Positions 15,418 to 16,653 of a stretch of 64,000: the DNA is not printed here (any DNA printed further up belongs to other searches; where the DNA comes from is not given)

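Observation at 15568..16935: Orphan xoxG/xoxJ-like pair (cytochrome c + MoxJ-like periplasmic protein) between tRNA-Gly and the pqq operon, with no quinoprotein dehydrogenase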

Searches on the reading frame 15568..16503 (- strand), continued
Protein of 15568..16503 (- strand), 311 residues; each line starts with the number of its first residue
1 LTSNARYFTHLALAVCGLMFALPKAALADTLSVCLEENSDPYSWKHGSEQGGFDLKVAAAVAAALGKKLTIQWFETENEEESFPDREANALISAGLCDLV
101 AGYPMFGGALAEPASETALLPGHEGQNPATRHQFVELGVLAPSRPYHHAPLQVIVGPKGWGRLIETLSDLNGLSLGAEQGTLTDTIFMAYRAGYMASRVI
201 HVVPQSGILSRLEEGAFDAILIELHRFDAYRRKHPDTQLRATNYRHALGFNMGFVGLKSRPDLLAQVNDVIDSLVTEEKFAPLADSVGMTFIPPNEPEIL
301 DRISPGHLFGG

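Call 69: search_protein_families(library=ncbifam, proteins=[L098:10001-11668:+, L098:9439-9915:+, L098:11675-12145:-, L090:4116-5057:+, L090:3811-4116:+], max_evalue=0.00001)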
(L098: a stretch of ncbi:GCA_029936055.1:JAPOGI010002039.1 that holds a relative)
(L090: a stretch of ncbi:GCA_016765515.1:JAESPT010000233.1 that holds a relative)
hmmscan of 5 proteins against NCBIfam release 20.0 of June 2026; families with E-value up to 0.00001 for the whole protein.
L098:10001-11668:+ (556 aa): 6 families
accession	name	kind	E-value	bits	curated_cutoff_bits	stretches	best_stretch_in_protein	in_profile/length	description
TIGR03075.1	PQQ_enz_alc_DH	subfamily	3.8e-191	636.3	480.05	1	36-528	19-530/530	PQQ-dependent dehydrogenase, methanol/ethanol family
TIGR04528.1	acido_non_PQQ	subfamily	2.8e-123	412.3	650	1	48-525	16-485/493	acido-empty-quinoprotein group A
TIGR03074.1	PQQ_membr_DH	subfamily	2e-50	171.4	832.65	2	27-342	146-501/783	membrane-bound PQQ-dependent dehydrogenase, glucose/quinate/shikimate family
TIGR03300.1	assembly_YfgL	equivalog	1e-28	100.1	285.2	2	8-213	2-171/377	outer membrane protein assembly factor BamB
NF008351.0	PRK11138.1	equivalog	2.2e-18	65.9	423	1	52-213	34-186/394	outer membrane protein assembly factor BamB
NF053615.1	SerThrKinAfsKStmc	equivalog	3.6e-10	39.1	1300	0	74-215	562-692/809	protein serine/threonine kinase AfsK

L098:9439-9915:+ (159 aa): 0 families

L098:11675-12145:- (156 aa): 0 families

L090:4116-5057:+ (314 aa): 3 families
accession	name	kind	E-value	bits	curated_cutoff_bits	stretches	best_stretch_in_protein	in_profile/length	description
TIGR01096.1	3A0103s03R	subfamily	1.7e-09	37.5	256.35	0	168-288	123-247/250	lysine/arginine/ornithine ABC transporter substrate-binding protein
NF008426.0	PRK11260.1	equivalog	1.6e-07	30.8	312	0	149-288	123-257/266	cystine ABC transporter substrate-binding protein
NF007029.0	PRK09495.1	equivalog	4.8e-06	26.5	303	0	149-287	106-239/248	glutamine ABC transporter substrate-binding protein GlnH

L090:3811-4116:+ (102 aa): 5 families
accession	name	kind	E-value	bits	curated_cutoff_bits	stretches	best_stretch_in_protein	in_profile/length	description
NF045930.1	Cytc6PetJCyano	equivalog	6.3e-10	39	135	1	6-99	10-105/110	cytochrome c6 PetJ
TIGR04494.1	c550_PedF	equivalog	1.6e-09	37.8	122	1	13-99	40-130/133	cytochrome c-550 PedF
TIGR00782.1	ccoP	equivalog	1.8e-07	30.8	179.95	1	21-100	198-282/285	cytochrome-c oxidase, cbb3-type subunit III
NF011054.0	PRK14486.1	equivalog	3.5e-06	26.7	447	1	24-98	213-289/294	putative bifunctional cbb3-type cytochrome c oxidase subunit II/cytochrome c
NF045773.1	cytochro_C550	exception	4.3e-06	26.7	125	1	18-96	41-116/118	cytochrome c550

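Call 70: find_homologous_proteins(query=L098:10001-11668:+, max_evalue=1e-100)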
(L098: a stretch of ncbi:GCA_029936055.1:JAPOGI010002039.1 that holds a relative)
Query L098:10001-11668:+ (556 aa): 7639 proteins with E <= 1e-100 among 8000 candidates; the best 120 are listed.
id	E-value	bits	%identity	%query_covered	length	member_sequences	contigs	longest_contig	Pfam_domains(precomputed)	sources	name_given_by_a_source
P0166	0.0e+0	1301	100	100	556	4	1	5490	PF01011.29,PF13360.14,PF13570.14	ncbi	-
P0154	0.0e+0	1120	83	100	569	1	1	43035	PF01011.29,PF13360.14,PF13570.14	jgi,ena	-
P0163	0.0e+0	1107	83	100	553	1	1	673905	PF01011.29,PF13360.14,PF13570.14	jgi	jgi:alcohol dehydrogenase (cytochrome c)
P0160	0.0e+0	1106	82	99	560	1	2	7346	PF01011.29,PF13360.14,PF13570.14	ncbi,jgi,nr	ncbi:MAG: PQQ-dependent dehydrogenase, methanol/ethanol family [Rhodospirillales bacterium]|nr:PQQ-d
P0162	0.0e+0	1102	82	99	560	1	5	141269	PF01011.29,PF13360.14,PF13570.14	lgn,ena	-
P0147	0.0e+0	1099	84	97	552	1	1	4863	PF01011.29,PF13360.14,PF13570.14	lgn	-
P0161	0.0e+0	1098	81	99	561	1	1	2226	PF01011.29,PF13360.14,PF13570.14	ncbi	-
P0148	0.0e+0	1079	80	99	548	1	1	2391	PF01011.29,PF13360.14,PF13570.14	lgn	-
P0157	0.0e+0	1074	81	98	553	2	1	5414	PF01011.29,PF13360.14,PF13570.14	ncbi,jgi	jgi:alcohol dehydrogenase (cytochrome c)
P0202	0.0e+0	1032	80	94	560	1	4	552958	PF01011.29,PF13360.14,PF13570.14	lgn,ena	-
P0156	5.1e-262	889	70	93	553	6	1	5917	PF01011.29,PF13360.14,PF13570.14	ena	-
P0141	2.1e-260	883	68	96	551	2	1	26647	PF01011.29,PF13360.14,PF13570.14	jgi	jgi:alcohol dehydrogenase (cytochrome c)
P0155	7.9e-260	881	70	93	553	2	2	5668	PF01011.29,PF13360.14,PF13570.14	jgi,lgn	-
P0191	6.1e-259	878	66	99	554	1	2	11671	PF01011.29,PF13360.14,PF13570.14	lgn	-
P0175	7.4e-259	878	68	97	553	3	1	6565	PF01011.29,PF13360.14,PF13570.14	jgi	-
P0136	4.6e-242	823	64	93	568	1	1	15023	PF01011.29,PF13360.14,PF13570.14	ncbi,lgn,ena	-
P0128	9.5e-241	818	61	99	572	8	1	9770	PF01011.29,PF13360.14,PF13570.14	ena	-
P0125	2.7e-240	817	64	96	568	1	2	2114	PF01011.29,PF13360.14,PF13570.14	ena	-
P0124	1.0e-238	812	62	96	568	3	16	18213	PF01011.29,PF13360.14,PF13570.14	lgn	-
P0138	6.5e-238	809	64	95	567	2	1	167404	PF01011.29,PF13360.14,PF13570.14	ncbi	ncbi:MAG: PQQ-dependent dehydrogenase, methanol/ethanol family [Alphaproteobacteria bacterium]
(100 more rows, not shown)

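Call 75: search_solved_structures(query=L001:11082-13154:+, max_evalue=1e-12, show_alignments=2)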
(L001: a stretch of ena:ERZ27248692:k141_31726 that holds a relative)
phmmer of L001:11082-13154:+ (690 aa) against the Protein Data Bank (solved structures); distinct sequences matched with E-value up to 1e-12: 2.
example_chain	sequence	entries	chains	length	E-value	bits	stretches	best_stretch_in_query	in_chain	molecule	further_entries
9c4o_A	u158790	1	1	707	3.6e-15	58.5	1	76-687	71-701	Pyrroloquinoline quinone transporter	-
6v81_A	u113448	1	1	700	3.7e-15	58.4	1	76-687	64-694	Probable TonB-dependent receptor YncD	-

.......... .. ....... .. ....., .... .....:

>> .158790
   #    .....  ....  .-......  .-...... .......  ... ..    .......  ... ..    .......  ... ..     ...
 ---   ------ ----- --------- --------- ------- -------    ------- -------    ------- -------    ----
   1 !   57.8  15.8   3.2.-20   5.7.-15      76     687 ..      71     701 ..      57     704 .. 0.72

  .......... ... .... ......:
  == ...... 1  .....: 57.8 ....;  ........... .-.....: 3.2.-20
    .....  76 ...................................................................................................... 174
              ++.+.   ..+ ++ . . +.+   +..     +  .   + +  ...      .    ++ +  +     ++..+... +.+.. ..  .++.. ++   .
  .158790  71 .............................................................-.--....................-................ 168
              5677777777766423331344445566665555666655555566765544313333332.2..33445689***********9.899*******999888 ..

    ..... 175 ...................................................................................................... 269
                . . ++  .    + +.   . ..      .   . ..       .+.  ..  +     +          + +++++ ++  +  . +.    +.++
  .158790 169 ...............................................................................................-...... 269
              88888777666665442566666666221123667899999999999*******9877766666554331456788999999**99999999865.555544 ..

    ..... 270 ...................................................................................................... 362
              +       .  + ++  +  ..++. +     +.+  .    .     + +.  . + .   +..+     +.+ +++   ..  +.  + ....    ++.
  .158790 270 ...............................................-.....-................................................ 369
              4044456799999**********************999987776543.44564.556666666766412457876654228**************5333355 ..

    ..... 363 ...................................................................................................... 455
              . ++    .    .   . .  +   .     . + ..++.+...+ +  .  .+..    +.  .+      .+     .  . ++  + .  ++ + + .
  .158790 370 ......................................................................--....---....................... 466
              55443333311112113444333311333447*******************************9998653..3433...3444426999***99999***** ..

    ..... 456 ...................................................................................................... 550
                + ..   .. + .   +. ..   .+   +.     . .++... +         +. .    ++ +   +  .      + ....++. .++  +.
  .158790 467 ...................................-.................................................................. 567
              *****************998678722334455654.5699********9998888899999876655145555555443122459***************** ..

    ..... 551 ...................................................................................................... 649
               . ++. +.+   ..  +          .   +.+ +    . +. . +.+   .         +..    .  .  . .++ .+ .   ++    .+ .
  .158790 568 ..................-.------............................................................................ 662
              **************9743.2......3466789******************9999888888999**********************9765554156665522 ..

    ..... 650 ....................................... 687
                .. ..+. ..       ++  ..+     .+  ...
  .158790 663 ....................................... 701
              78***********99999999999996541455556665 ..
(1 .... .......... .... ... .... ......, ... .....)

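Call 80: search_protein_representatives(alignment_id=A2)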
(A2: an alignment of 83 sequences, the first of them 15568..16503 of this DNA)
Query: 83 sequences, 309 profile positions. Proteins with E-value up to 0.001 (for the whole library): 1733; up to 1e-10: 340; up to 1e-30: 155. The best 150 are listed.
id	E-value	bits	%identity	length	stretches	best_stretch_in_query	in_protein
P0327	4.3e-141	485.7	-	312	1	6-307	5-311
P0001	1.2e-127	441.5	-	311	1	6-307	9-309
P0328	9.4e-122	422.2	-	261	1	1-258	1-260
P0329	4.5e-103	360.9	-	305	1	7-308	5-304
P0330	2.8e-102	358.2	-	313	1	7-307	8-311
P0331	2.0e-101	355.4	-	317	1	6-308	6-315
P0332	3.8e-101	354.5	-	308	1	1-308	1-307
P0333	1.2e-99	349.6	-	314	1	9-307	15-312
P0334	8.7e-99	346.8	-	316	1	10-307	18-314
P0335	6.5e-96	337.3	-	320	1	6-306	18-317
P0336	2.3e-95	335.5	-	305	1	13-307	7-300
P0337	9.1e-95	333.6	-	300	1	12-296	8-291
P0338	1.0e-93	330.1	-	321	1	7-308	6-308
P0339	8.2e-90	317.3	-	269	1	41-306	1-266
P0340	4.9e-89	314.7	-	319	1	11-303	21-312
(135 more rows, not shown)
